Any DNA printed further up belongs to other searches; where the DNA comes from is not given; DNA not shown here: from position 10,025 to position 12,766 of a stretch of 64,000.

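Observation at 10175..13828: PglC-type phosphoglycosyltransferase fused to a PglF/CapD dehydratase, next to a PglE-like aminotransferase (diNAcBac/QuiNAc4N-type initiating sugar)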

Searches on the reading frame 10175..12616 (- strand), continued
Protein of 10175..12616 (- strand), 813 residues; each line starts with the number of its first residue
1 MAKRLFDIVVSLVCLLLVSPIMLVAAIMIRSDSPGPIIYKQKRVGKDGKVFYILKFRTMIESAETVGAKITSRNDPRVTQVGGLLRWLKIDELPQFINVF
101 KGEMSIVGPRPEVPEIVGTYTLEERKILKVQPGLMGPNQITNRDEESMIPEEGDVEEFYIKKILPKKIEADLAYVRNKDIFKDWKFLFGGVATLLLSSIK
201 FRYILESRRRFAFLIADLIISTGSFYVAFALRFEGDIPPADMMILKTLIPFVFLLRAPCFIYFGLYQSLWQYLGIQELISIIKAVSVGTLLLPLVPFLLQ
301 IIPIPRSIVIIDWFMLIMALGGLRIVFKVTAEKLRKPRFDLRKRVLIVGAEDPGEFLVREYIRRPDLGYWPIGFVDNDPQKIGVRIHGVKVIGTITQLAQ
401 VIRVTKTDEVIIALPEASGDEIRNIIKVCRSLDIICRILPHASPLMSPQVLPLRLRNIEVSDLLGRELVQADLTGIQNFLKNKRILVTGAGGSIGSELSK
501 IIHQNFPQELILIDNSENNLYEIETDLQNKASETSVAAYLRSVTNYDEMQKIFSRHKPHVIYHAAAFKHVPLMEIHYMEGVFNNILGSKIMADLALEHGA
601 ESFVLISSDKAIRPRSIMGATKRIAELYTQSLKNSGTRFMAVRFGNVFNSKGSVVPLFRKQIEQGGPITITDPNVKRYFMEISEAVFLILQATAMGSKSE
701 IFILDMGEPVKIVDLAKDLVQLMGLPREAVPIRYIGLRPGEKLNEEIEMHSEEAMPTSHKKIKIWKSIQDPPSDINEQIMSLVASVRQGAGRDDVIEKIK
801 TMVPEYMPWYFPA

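Call 10: find_homologous_proteins(query=window:10175-12616:-, max_evalue=1e-10)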
Query window:10175-12616:- (813 aa): 7572 proteins with E <= 1e-10 among 8000 candidates; the best 120 are listed.
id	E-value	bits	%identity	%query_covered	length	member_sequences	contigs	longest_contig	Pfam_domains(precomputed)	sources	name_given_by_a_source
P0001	0.0e+0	1803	100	100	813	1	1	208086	PF13727.13,PF04321.24,PF16363.12,PF02719.22,PF02397.23,PF01370.28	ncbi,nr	ncbi:MAG: polysaccharide biosynthesis protein [Candidatus Omnitrophica bacterium]|nr:polysaccharide 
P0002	0.0e+0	1218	65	100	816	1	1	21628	PF13727.13,PF04321.24,PF16363.12,PF02719.22,PF02397.23,PF01370.28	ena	-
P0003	0.0e+0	1185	64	100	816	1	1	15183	PF13727.13,PF04321.24,PF16363.12,PF02719.22,PF02397.23,PF01370.28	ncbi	-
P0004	0.0e+0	1168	63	100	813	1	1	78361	PF02629.26,PF13727.13,PF04321.24,PF16363.12,PF02719.22,PF02397.23,PF01370.28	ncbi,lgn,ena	-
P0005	0.0e+0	1168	64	100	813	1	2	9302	PF13727.13,PF04321.24,PF16363.12,PF02719.22,PF02397.23,PF01370.28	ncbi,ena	-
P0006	0.0e+0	1166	64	100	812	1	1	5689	PF02629.26,PF08659.17,PF13727.13,PF04321.24,PF16363.12,PF02719.22,PF05368.20,PF01073.26,PF00106.32,PF02397.23,PF01370.28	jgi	-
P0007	0.0e+0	1149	61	99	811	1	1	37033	PF08659.17,PF13727.13,PF04321.24,PF16363.12,PF02719.22,PF01073.26,PF00106.32,PF02397.23,PF01370.28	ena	-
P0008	0.0e+0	1142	62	100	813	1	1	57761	PF13727.13,PF04321.24,PF16363.12,PF02719.22,PF01073.26,PF07993.19,PF02397.23,PF01370.28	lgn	-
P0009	0.0e+0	1138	62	100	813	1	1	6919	PF13727.13,PF04321.24,PF16363.12,PF02719.22,PF02397.23,PF01370.28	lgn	-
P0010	0.0e+0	1136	61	100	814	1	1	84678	PF13727.13,PF04321.24,PF16363.12,PF02719.22,PF01073.26,PF02397.23,PF01370.28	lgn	-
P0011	0.0e+0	1135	61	100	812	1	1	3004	PF13727.13,PF04321.24,PF16363.12,PF02719.22,PF01073.26,PF07993.19,PF00106.32,PF02397.23,PF01370.28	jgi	jgi:FlaA1/EpsC-like NDP-sugar epimerase/lipopolysaccharide/colanic/teichoic acid biosynthesis glycos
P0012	0.0e+0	1135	62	100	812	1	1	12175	PF13727.13,PF04321.24,PF16363.12,PF02719.22,PF01073.26,PF07993.19,PF00106.32,PF02397.23,PF01370.28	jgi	jgi:FlaA1/EpsC-like NDP-sugar epimerase/lipopolysaccharide/colanic/teichoic acid biosynthesis glycos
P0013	0.0e+0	1132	61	100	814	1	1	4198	PF13727.13,PF04321.24,PF16363.12,PF02719.22,PF02397.23,PF01370.28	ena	-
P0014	0.0e+0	1131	60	100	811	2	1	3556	PF13727.13,PF04321.24,PF16363.12,PF02719.22,PF01073.26,PF00106.32,PF02397.23,PF01370.28,PF01488.27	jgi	-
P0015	0.0e+0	1130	62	100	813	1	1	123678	PF13727.13,PF04321.24,PF16363.12,PF02719.22,PF01073.26,PF02397.23,PF01370.28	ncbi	-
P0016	0.0e+0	1130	61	100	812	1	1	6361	PF13727.13,PF04321.24,PF16363.12,PF02719.22,PF01073.26,PF02397.23,PF01370.28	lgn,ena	-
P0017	0.0e+0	1127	62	100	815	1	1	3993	PF13727.13,PF04321.24,PF16363.12,PF02719.22,PF01073.26,PF02397.23,PF01370.28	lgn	-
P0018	0.0e+0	1122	59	100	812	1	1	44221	PF08659.17,PF13727.13,PF04321.24,PF16363.12,PF02719.22,PF01073.26,PF00106.32,PF02397.23,PF01370.28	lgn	-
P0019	0.0e+0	1115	62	97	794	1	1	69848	PF13727.13,PF04321.24,PF16363.12,PF02719.22,PF02397.23,PF01370.28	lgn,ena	-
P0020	0.0e+0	1111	61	99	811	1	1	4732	PF08659.17,PF13727.13,PF04321.24,PF16363.12,PF02719.22,PF01073.26,PF00106.32,PF02397.23,PF01370.28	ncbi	-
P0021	0.0e+0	1107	61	99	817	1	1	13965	PF13727.13,PF04321.24,PF16363.12,PF02719.22,PF02397.23,PF01370.28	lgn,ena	-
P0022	0.0e+0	1101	58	100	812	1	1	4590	PF08659.17,PF13727.13,PF04321.24,PF16363.12,PF02719.22,PF02397.23,PF01370.28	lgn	-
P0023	0.0e+0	1096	61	99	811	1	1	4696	PF08659.17,PF13727.13,PF04321.24,PF16363.12,PF02719.22,PF00106.32,PF02397.23,PF01370.28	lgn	-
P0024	0.0e+0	1089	61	96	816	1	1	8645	PF13727.13,PF04321.24,PF16363.12,PF02719.22,PF01073.26,PF02397.23,PF01370.28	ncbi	-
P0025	0.0e+0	1086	63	92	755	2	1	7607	PF08659.17,PF13727.13,PF04321.24,PF16363.12,PF02719.22,PF01073.26,PF00106.32,PF02397.23,PF01370.28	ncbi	-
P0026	0.0e+0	1082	59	99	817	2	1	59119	PF17836.8,PF13727.13,PF04321.24,PF16363.12,PF02719.22,PF02397.23,PF01370.28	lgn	-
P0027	0.0e+0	1072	59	99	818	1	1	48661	PF13727.13,PF04321.24,PF16363.12,PF02719.22,PF02397.23,PF01370.28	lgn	-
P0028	0.0e+0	1066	58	97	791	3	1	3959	PF13727.13,PF04321.24,PF16363.12,PF02719.22,PF02397.23,PF01370.28,PF01488.27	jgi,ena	-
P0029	0.0e+0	1061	57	99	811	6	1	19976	PF13727.13,PF04321.24,PF16363.12,PF02719.22,PF02397.23,PF01370.28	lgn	-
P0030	0.0e+0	1059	57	100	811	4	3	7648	PF13727.13,PF04321.24,PF16363.12,PF02719.22,PF01073.26,PF02397.23,PF01370.28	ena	-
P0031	0.0e+0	1026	56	100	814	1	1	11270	PF13727.13,PF04321.24,PF16363.12,PF02719.22,PF01073.26,PF07993.19,PF02397.23,PF01370.28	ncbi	-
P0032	0.0e+0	1025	56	99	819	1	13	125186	PF13727.13,PF04321.24,PF16363.12,PF02719.22,PF01073.26,PF02397.23,PF01370.28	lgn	-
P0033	5.6e-287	972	55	97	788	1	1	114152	PF08659.17,PF13727.13,PF04321.24,PF16363.12,PF02719.22,PF01073.26,PF00106.32,PF02397.23,PF01370.28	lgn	-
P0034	3.3e-286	970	53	99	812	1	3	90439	PF13727.13,PF04321.24,PF16363.12,PF02719.22,PF01073.26,PF02397.23,PF01370.28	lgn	-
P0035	9.6e-276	935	51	99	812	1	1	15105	PF08659.17,PF13727.13,PF04321.24,PF16363.12,PF02719.22,PF01073.26,PF07993.19,PF00106.32,PF02397.23,PF01370.28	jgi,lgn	-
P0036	4.0e-259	880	63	76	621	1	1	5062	PF08659.17,PF13727.13,PF04321.24,PF16363.12,PF02719.22,PF01073.26,PF02254.25,PF00106.32,PF01370.28,PF01488.27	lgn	-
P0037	2.5e-244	831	59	76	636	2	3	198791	PF08659.17,PF13727.13,PF04321.24,PF16363.12,PF02719.22,PF01073.26,PF07993.19,PF00106.32,PF01370.28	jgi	-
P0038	5.9e-237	807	58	77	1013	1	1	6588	PF13727.13,PF04321.24,PF16363.12,PF02719.22,PF01073.26,PF00953.27,PF07993.19,PF01370.28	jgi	-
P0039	2.0e-234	799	56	77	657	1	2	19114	PF13727.13,PF04321.24,PF16363.12,PF02719.22,PF01073.26,PF00106.32,PF01370.28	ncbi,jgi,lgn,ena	-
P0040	2.8e-234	798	49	94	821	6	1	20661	PF08659.17,PF13727.13,PF04321.24,PF16363.12,PF02719.22,PF01073.26,PF07993.19,PF00106.32,PF02397.23,PF01370.28,PF01488.27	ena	-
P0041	6.8e-233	793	45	100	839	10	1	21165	PF17836.8,PF13727.13,PF04321.24,PF16363.12,PF02719.22,PF01073.26,PF22674.3,PF00106.32,PF02397.23,PF01370.28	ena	-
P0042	5.1e-232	791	46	100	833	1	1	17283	PF13727.13,PF04321.24,PF16363.12,PF02719.22,PF01073.26,PF07993.19,PF02397.23,PF01370.28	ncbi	-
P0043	2.5e-230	785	57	76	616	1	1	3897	PF02629.26,PF13727.13,PF04321.24,PF16363.12,PF02719.22,PF01073.26,PF07993.19,PF00106.32,PF01370.28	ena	-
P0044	6.7e-229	780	46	97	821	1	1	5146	PF13727.13,PF04321.24,PF16363.12,PF02719.22,PF01073.26,PF07993.19,PF00106.32,PF02397.23,PF01370.28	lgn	-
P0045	1.5e-228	779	56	75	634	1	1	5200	PF08659.17,PF13727.13,PF04321.24,PF16363.12,PF02719.22,PF01073.26,PF00106.32,PF01370.28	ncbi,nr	ncbi:MAG: polysaccharide biosynthesis protein [Candidatus Omnitrophica bacterium]|nr:polysaccharide 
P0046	4.2e-228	778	61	69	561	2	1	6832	PF08659.17,PF13727.13,PF04321.24,PF16363.12,PF02719.22,PF00106.32,PF01370.28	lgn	-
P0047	2.8e-227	775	44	99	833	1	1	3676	PF08659.17,PF17836.8,PF13727.13,PF04321.24,PF16363.12,PF02719.22,PF01073.26,PF02254.25,PF02397.23,PF01370.28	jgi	jgi:FlaA1/EpsC-like NDP-sugar epimerase/lipopolysaccharide/colanic/teichoic acid biosynthesis glycos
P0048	3.2e-224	765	43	100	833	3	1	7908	PF17836.8,PF13727.13,PF04321.24,PF16363.12,PF02719.22,PF01073.26,PF02397.23,PF01370.28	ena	-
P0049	1.2e-220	753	43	99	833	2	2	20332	PF13727.13,PF04321.24,PF16363.12,PF02719.22,PF01073.26,PF07993.19,PF02397.23,PF01370.28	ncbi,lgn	-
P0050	5.2e-220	751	44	99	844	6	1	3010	PF02629.26,PF08659.17,PF13727.13,PF16363.12,PF02397.23,PF01370.28,PF17836.8,PF04321.24,PF02719.22,PF01073.26,PF07993.19,PF00106.32,PF03435.25,PF01488.27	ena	-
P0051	9.9e-220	750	45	99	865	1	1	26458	PF02629.26,PF08659.17,PF13727.13,PF16363.12,PF02397.23,PF01370.28,PF17836.8,PF04321.24,PF02719.22,PF01073.26,PF07993.19,PF00106.32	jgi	-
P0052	1.9e-219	749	44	100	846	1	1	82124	PF02629.26,PF08659.17,PF13727.13,PF16363.12,PF22674.3,PF02397.23,PF01370.28,PF17836.8,PF04321.24,PF02719.22,PF01073.26,PF00106.32,PF03435.25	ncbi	-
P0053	4.9e-219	748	42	100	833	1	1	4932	PF17836.8,PF13727.13,PF04321.24,PF16363.12,PF02719.22,PF01073.26,PF02397.23,PF01370.28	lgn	-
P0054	5.6e-219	747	45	99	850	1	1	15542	PF08659.17,PF13727.13,PF16363.12,PF02397.23,PF01370.28,PF04321.24,PF02719.22,PF01073.26,PF02254.25,PF13460.13,PF00106.32,PF03435.25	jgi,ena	-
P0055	9.3e-219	747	43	99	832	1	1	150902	PF13727.13,PF04321.24,PF16363.12,PF02719.22,PF02397.23,PF01370.28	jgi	jgi:FlaA1/EpsC-like NDP-sugar epimerase/lipopolysaccharide/colanic/teichoic acid biosynthesis glycos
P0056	9.7e-219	747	44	99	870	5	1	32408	PF08659.17,PF13727.13,PF16363.12,PF02397.23,PF01370.28,PF17836.8,PF04321.24,PF02719.22,PF01073.26,PF07993.19,PF00106.32,PF03435.25,PF01488.27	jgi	-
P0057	6.6e-218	744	44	99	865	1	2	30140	PF13727.13,PF04321.24,PF16363.12,PF02719.22,PF01073.26,PF07993.19,PF02397.23,PF03435.25,PF01370.28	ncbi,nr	ncbi:MAG: polysaccharide biosynthesis protein [candidate division KSB1 bacterium]|nr:polysaccharide 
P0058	7.3e-218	744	44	99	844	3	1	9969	PF02629.26,PF13727.13,PF16363.12,PF02397.23,PF01370.28,PF17836.8,PF04321.24,PF02719.22,PF01073.26,PF07993.19,PF00106.32,PF03435.25,PF01488.27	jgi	-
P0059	1.4e-217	743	45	99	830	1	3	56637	PF17836.8,PF13727.13,PF04321.24,PF16363.12,PF02719.22,PF00106.32,PF02397.23,PF03435.25,PF01370.28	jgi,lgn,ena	-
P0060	2.3e-217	742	43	99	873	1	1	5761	PF08659.17,PF13727.13,PF04321.24,PF16363.12,PF02719.22,PF01073.26,PF07993.19,PF00106.32,PF02397.23,PF01370.28,PF01488.27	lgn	-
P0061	2.7e-217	742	45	99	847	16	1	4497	PF13727.13,PF16363.12,PF22674.3,PF02397.23,PF01370.28,PF17836.8,PF04321.24,PF02719.22,PF01073.26,PF02254.25,PF07993.19,PF13460.13,PF00106.32,PF03435.25,PF01488.27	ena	-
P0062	1.7e-216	739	44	99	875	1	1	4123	PF02629.26,PF08659.17,PF13727.13,PF16363.12,PF02397.23,PF01370.28,PF04321.24,PF02719.22,PF01073.26,PF07993.19,PF00106.32,PF03435.25,PF01488.27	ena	-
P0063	6.0e-216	737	44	99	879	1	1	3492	PF02629.26,PF17836.8,PF13727.13,PF04321.24,PF16363.12,PF02719.22,PF01073.26,PF07993.19,PF00106.32,PF02397.23,PF01370.28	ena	-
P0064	2.0e-214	732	43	99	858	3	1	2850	PF08659.17,PF13727.13,PF16363.12,PF02397.23,PF01370.28,PF17836.8,PF04321.24,PF02719.22,PF01073.26,PF02254.25,PF07993.19,PF13460.13,PF00106.32,PF03435.25,PF01488.27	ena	-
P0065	1.4e-213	730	43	99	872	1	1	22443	PF02629.26,PF08659.17,PF13727.13,PF16363.12,PF02397.23,PF01370.28,PF17836.8,PF04321.24,PF02719.22,PF01073.26,PF07993.19,PF00106.32,PF03435.25,PF01488.27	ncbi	-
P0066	1.5e-212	726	43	99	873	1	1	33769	PF02629.26,PF08659.17,PF13727.13,PF16363.12,PF02397.23,PF01370.28,PF17836.8,PF04321.24,PF02719.22,PF01073.26,PF00106.32,PF03435.25,PF01488.27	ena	-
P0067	2.2e-210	719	43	99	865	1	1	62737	PF08659.17,PF13727.13,PF04321.24,PF16363.12,PF02719.22,PF01073.26,PF00106.32,PF02397.23,PF01370.28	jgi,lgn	jgi:FlaA1/EpsC-like NDP-sugar epimerase/lipopolysaccharide/colanic/teichoic acid biosynthesis glycos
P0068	2.8e-207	709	43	99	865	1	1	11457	PF08659.17,PF17836.8,PF13727.13,PF04321.24,PF16363.12,PF02719.22,PF01073.26,PF13460.13,PF02397.23,PF01370.28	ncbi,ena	-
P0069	4.2e-205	702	42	99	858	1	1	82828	PF08659.17,PF17836.8,PF13727.13,PF04321.24,PF16363.12,PF02719.22,PF01073.26,PF13460.13,PF02397.23,PF01370.28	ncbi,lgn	-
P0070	4.4e-203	695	43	99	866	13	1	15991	PF02629.26,PF13727.13,PF04321.24,PF16363.12,PF02719.22,PF01073.26,PF02397.23,PF01370.28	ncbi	-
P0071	6.4e-202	691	42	99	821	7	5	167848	PF02629.26,PF08659.17,PF13727.13,PF16363.12,PF02397.23,PF01370.28,PF17836.8,PF04321.24,PF02719.22,PF01073.26,PF13460.13,PF00106.32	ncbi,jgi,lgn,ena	-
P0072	2.7e-201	689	45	89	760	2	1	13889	PF08659.17,PF13727.13,PF04321.24,PF16363.12,PF02719.22,PF01073.26,PF07993.19,PF00106.32,PF02397.23,PF03435.25,PF01370.28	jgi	-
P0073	1.0e-199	684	42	99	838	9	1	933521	PF17836.8,PF13727.13,PF04321.24,PF16363.12,PF02719.22,PF01073.26,PF22674.3,PF00106.32,PF02397.23,PF01370.28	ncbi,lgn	-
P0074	2.2e-199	683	44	97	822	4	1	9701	PF17836.8,PF13727.13,PF04321.24,PF16363.12,PF02719.22,PF01073.26,PF02397.23,PF01370.28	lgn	-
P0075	1.8e-197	676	42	99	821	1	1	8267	PF08659.17,PF13727.13,PF04321.24,PF16363.12,PF02719.22,PF01073.26,PF07993.19,PF13460.13,PF00106.32,PF02397.23,PF01370.28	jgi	jgi:FlaA1/EpsC-like NDP-sugar epimerase/lipopolysaccharide/colanic/teichoic acid biosynthesis glycos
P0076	2.0e-197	676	42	99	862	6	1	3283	PF17836.8,PF13727.13,PF04321.24,PF16363.12,PF02719.22,PF01073.26,PF00106.32,PF02397.23,PF01370.28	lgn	-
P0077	6.3e-197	675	41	99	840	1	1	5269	PF13727.13,PF04321.24,PF16363.12,PF02719.22,PF01073.26,PF02254.25,PF00106.32,PF02397.23,PF01370.28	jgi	-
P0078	4.5e-196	672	42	99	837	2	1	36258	PF08659.17,PF13727.13,PF16363.12,PF02397.23,PF01370.28,PF17836.8,PF04321.24,PF02719.22,PF01073.26,PF07993.19,PF13460.13,PF00106.32,PF03435.25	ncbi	-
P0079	1.8e-195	670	44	97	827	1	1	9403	PF08659.17,PF17836.8,PF13727.13,PF04321.24,PF16363.12,PF02719.22,PF01073.26,PF22674.3,PF02397.23,PF01370.28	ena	-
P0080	2.3e-194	666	41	99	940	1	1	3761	PF13727.13,PF04321.24,PF16363.12,PF02719.22,PF01073.26,PF02397.23,PF01370.28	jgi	jgi:FlaA1/EpsC-like NDP-sugar epimerase/lipopolysaccharide/colanic/teichoic acid biosynthesis glycos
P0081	2.1e-191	656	40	100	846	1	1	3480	PF08659.17,PF13727.13,PF04321.24,PF16363.12,PF02719.22,PF01073.26,PF00106.32,PF02397.23,PF03435.25,PF01370.28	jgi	jgi:FlaA1/EpsC-like NDP-sugar epimerase/lipopolysaccharide/colanic/teichoic acid biosynthesis glycos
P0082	2.3e-191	656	39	97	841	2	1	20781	PF08659.17,PF13727.13,PF04321.24,PF16363.12,PF02719.22,PF01073.26,PF07993.19,PF00106.32,PF02397.23,PF01370.28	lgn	-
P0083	3.7e-189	649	41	99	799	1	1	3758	PF13727.13,PF04321.24,PF16363.12,PF02719.22,PF01073.26,PF00106.32,PF02397.23,PF01370.28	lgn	-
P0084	7.0e-189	648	39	99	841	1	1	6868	PF13727.13,PF04321.24,PF16363.12,PF02719.22,PF01073.26,PF13460.13,PF02397.23,PF01370.28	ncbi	ncbi:MAG: polysaccharide biosynthesis protein [bacterium]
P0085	1.1e-188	647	40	99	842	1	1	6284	PF08659.17,PF13727.13,PF04321.24,PF16363.12,PF02719.22,PF01073.26,PF00106.32,PF02397.23,PF01370.28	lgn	-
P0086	3.5e-188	646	49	74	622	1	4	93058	PF13727.13,PF04321.24,PF16363.12,PF02719.22,PF01073.26,PF02254.25,PF00106.32,PF01370.28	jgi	jgi:FlaA1/EpsC-like NDP-sugar epimerase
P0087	7.8e-188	644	40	99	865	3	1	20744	PF13727.13,PF04321.24,PF16363.12,PF02719.22,PF01073.26,PF07993.19,PF00106.32,PF02397.23,PF01370.28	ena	-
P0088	2.3e-187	643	41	97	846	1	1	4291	PF13727.13,PF04321.24,PF16363.12,PF02719.22,PF01073.26,PF02397.23,PF01370.28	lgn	-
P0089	5.6e-187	642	40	100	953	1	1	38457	PF13727.13,PF04321.24,PF16363.12,PF02719.22,PF01073.26,PF23198.2,PF00106.32,PF02397.23,PF00072.31,PF01370.28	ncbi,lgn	-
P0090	5.6e-187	642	41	96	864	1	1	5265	PF13727.13,PF04321.24,PF16363.12,PF02719.22,PF01073.26,PF02397.23,PF01370.28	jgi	-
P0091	5.7e-187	642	41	96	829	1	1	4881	PF13727.13,PF04321.24,PF16363.12,PF02719.22,PF01073.26,PF13460.13,PF02397.23,PF01370.28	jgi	-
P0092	8.7e-187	641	42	99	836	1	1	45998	PF08659.17,PF17836.8,PF13727.13,PF04321.24,PF16363.12,PF02719.22,PF01073.26,PF07993.19,PF00106.32,PF02397.23,PF01370.28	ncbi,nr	ncbi:MAG: SDR family NAD(P)-dependent oxidoreductase [Armatimonadetes bacterium]|nr:SDR family NAD(P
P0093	1.6e-186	640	50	72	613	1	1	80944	PF08659.17,PF13727.13,PF04321.24,PF16363.12,PF02719.22,PF01073.26,PF00106.32,PF01370.28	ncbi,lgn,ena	-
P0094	2.4e-186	640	40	99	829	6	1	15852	PF13727.13,PF04321.24,PF16363.12,PF02719.22,PF01073.26,PF13460.13,PF02397.23,PF01370.28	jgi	-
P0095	1.5e-185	637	42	94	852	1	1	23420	PF08659.17,PF13727.13,PF04321.24,PF16363.12,PF02719.22,PF01073.26,PF13460.13,PF00106.32,PF02397.23,PF01370.28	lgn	-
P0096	3.6e-185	636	41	96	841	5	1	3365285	PF13727.13,PF04321.24,PF16363.12,PF02719.22,PF01073.26,PF02397.23,PF01370.28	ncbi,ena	-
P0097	3.9e-185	636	40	100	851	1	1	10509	PF13727.13,PF04321.24,PF16363.12,PF02719.22,PF01073.26,PF07993.19,PF13460.13,PF00106.32,PF02397.23,PF01370.28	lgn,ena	-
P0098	6.8e-185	635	38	99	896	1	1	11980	PF08659.17,PF13727.13,PF04321.24,PF16363.12,PF02719.22,PF01073.26,PF07993.19,PF13460.13,PF02397.23,PF01370.28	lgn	-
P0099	1.9e-184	633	41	99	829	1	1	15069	PF08659.17,PF13727.13,PF04321.24,PF16363.12,PF02719.22,PF01073.26,PF02254.25,PF22674.3,PF00106.32,PF02397.23,PF01370.28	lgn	-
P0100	2.7e-184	633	40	99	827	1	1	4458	PF08659.17,PF13727.13,PF04321.24,PF16363.12,PF02719.22,PF01073.26,PF13460.13,PF00106.32,PF02397.23,PF01370.28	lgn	-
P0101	5.1e-184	632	40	99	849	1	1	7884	PF13727.13,PF04321.24,PF16363.12,PF02719.22,PF01073.26,PF07993.19,PF13460.13,PF00106.32,PF02397.23,PF01370.28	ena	-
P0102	2.0e-183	630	42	94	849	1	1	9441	PF13727.13,PF04321.24,PF16363.12,PF02719.22,PF01073.26,PF13460.13,PF02397.23,PF01370.28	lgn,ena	-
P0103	5.5e-183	628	40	99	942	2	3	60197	PF13727.13,PF04321.24,PF16363.12,PF02719.22,PF01073.26,PF02397.23,PF00072.31,PF01370.28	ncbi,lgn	-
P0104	5.9e-182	625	39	99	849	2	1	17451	PF13727.13,PF04321.24,PF16363.12,PF02719.22,PF01073.26,PF07993.19,PF13460.13,PF00106.32,PF02397.23,PF01370.28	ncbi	-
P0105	8.4e-182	625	41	97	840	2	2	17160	PF13727.13,PF04321.24,PF16363.12,PF02719.22,PF01073.26,PF02397.23,PF01370.28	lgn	-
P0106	1.3e-181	624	40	99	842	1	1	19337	PF13727.13,PF04321.24,PF16363.12,PF02719.22,PF01073.26,PF02397.23,PF01370.28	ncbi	-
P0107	2.5e-181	623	40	99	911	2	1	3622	PF17836.8,PF13727.13,PF04321.24,PF16363.12,PF02719.22,PF01073.26,PF13460.13,PF02397.23,PF01370.28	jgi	jgi:FlaA1/EpsC-like NDP-sugar epimerase/lipopolysaccharide/colanic/teichoic acid biosynthesis glycos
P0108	1.5e-180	620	41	97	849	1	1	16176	PF13727.13,PF04321.24,PF16363.12,PF02719.22,PF01073.26,PF07993.19,PF13460.13,PF00106.32,PF02397.23,PF01370.28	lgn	-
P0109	1.7e-180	620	40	96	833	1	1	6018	PF13727.13,PF04321.24,PF16363.12,PF02719.22,PF01073.26,PF02397.23,PF01370.28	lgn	-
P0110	1.8e-180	620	41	72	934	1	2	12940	PF13727.13,PF04321.24,PF16363.12,PF02719.22,PF01073.26,PF02397.23,PF01370.28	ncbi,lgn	-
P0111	2.9e-180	619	41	94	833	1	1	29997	PF13727.13,PF04321.24,PF16363.12,PF02719.22,PF01073.26,PF02397.23,PF01370.28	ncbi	ncbi:MAG: polysaccharide biosynthesis protein [Nitrospinaceae bacterium]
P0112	1.5e-179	617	39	99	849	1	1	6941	PF13727.13,PF04321.24,PF16363.12,PF02719.22,PF00106.32,PF02397.23,PF01370.28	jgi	jgi:FlaA1/EpsC-like NDP-sugar epimerase/lipopolysaccharide/colanic/teichoic acid biosynthesis glycos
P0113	1.6e-179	617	41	96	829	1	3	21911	PF13727.13,PF04321.24,PF16363.12,PF02719.22,PF01073.26,PF13460.13,PF02397.23,PF01370.28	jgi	jgi:FlaA1/EpsC-like NDP-sugar epimerase/lipopolysaccharide/colanic/teichoic acid biosynthesis glycos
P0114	3.1e-179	616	39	95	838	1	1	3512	PF13727.13,PF04321.24,PF16363.12,PF02719.22,PF01073.26,PF07993.19,PF02397.23,PF01370.28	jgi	-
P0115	4.7e-179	615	39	100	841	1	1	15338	PF13727.13,PF04321.24,PF16363.12,PF02719.22,PF01073.26,PF02397.23,PF01370.28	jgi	jgi:FlaA1/EpsC-like NDP-sugar epimerase/lipopolysaccharide/colanic/teichoic acid biosynthesis glycos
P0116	3.1e-178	613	40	99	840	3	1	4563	PF13727.13,PF04321.24,PF16363.12,PF02719.22,PF01073.26,PF02397.23,PF01370.28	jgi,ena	-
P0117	1.3e-177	611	42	90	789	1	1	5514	PF13727.13,PF04321.24,PF16363.12,PF02719.22,PF01073.26,PF02397.23,PF01370.28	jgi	jgi:FlaA1/EpsC-like NDP-sugar epimerase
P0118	1.5e-177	610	39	97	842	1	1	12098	PF13727.13,PF04321.24,PF16363.12,PF02719.22,PF01073.26,PF02397.23,PF01370.28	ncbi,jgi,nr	ncbi:MAG: polysaccharide biosynthesis protein [Deltaproteobacteria bacterium]|nr:polysaccharide bios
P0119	2.0e-177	610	39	96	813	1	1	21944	PF02629.26,PF17836.8,PF13727.13,PF04321.24,PF16363.12,PF02719.22,PF01073.26,PF00106.32,PF02397.23,PF01370.28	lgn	-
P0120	6.6e-177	608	41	99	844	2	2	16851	PF13727.13,PF04321.24,PF16363.12,PF02719.22,PF01073.26,PF02397.23,PF01370.28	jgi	-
